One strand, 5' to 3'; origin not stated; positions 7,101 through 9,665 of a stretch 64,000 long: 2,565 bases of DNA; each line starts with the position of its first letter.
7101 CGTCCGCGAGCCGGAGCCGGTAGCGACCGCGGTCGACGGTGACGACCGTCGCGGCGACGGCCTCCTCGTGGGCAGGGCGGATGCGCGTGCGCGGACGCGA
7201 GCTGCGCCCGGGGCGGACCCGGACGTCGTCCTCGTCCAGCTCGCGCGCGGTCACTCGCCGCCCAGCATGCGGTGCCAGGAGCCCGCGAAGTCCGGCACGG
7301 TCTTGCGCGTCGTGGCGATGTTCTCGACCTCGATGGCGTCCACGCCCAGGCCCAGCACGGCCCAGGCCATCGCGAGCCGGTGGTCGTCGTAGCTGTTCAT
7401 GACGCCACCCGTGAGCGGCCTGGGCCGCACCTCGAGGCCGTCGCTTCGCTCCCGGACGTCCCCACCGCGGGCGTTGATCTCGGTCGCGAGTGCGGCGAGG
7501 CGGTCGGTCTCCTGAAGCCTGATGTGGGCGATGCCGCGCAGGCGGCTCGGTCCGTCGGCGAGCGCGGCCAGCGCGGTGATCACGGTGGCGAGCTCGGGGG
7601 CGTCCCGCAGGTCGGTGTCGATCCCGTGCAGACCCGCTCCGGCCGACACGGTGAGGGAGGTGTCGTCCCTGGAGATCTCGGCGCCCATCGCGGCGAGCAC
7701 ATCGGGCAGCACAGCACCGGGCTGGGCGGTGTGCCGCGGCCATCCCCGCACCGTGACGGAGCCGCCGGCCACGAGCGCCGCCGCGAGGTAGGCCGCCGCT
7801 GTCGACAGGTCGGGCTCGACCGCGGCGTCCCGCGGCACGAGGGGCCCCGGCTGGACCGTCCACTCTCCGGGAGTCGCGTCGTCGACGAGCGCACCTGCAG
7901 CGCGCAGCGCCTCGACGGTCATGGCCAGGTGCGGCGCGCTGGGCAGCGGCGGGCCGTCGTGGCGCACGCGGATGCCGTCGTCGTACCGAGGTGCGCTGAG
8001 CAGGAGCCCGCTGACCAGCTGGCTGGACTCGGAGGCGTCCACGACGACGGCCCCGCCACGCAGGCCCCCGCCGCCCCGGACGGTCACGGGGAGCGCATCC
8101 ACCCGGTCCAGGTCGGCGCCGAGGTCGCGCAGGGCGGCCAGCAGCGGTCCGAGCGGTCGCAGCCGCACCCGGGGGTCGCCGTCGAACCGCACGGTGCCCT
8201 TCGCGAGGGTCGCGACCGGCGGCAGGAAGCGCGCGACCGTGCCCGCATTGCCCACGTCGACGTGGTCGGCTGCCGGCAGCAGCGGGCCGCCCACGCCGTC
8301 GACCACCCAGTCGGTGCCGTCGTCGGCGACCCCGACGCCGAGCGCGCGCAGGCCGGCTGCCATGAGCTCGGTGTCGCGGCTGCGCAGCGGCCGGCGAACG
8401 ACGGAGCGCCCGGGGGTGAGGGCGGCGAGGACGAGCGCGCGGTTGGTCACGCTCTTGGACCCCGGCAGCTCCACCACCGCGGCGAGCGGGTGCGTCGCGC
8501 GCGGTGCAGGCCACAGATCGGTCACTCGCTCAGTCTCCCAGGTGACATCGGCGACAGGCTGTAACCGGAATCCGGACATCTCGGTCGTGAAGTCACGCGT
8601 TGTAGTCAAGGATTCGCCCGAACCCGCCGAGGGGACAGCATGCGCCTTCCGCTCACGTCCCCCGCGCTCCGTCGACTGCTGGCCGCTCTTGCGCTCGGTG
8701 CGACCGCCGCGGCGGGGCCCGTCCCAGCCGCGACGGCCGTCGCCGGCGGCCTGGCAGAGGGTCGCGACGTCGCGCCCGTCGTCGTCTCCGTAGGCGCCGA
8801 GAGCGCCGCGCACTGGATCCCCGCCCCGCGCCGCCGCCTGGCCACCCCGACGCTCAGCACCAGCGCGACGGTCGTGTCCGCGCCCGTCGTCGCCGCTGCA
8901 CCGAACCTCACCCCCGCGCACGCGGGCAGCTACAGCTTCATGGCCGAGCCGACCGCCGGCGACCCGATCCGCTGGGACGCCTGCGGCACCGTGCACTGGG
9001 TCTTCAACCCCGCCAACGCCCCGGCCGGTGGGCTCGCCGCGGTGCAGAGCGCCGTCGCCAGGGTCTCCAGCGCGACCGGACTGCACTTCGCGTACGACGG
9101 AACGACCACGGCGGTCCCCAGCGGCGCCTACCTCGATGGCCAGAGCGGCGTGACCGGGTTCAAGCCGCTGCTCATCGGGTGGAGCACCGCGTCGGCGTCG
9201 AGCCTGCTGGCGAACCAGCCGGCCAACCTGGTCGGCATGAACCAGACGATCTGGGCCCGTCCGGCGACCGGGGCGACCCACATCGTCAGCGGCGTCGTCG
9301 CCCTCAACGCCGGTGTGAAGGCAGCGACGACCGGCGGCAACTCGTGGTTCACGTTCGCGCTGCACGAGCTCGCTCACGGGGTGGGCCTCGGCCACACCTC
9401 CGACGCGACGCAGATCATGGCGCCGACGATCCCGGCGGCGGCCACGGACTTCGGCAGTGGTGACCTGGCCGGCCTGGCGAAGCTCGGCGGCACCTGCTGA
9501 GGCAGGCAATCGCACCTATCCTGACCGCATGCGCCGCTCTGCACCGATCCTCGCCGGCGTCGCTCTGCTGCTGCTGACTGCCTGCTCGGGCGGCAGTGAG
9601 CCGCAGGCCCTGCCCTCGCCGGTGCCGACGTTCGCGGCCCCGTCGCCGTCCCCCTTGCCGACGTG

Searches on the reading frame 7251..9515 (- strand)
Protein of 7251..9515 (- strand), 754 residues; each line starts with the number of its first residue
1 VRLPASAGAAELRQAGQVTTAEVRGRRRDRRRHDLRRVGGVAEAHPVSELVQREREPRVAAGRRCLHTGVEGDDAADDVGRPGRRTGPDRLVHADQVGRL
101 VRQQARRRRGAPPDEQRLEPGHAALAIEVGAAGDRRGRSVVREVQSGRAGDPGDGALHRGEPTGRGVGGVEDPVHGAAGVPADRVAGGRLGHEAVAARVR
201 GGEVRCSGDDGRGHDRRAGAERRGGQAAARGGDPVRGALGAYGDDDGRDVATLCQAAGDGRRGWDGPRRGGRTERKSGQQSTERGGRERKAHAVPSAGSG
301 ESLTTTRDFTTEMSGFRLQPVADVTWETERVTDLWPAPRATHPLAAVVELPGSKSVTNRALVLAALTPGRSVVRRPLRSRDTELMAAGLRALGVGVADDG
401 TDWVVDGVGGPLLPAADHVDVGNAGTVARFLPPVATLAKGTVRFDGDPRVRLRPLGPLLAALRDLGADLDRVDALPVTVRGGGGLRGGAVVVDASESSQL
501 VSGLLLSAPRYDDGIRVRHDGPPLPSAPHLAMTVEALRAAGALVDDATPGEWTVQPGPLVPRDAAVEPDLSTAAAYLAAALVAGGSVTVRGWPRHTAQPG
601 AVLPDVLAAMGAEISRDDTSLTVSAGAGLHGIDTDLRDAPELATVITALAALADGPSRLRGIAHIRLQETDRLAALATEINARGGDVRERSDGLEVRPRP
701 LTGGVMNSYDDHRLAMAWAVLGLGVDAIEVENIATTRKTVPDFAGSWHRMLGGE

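Call 67: search_protein_families(library=pfam, max_evalue=0.00001, proteins=[window:7251-9515:-])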
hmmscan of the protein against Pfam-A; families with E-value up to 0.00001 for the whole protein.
window:7251-9515:- (754 aa): 1 family
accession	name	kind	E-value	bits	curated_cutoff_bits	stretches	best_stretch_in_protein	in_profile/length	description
PF00275.25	EPSP_synthase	-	5.6e-102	342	22.8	1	340-745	3-415/417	EPSP synthase (3-phosphoshikimate 1-carboxyvinyltransferase)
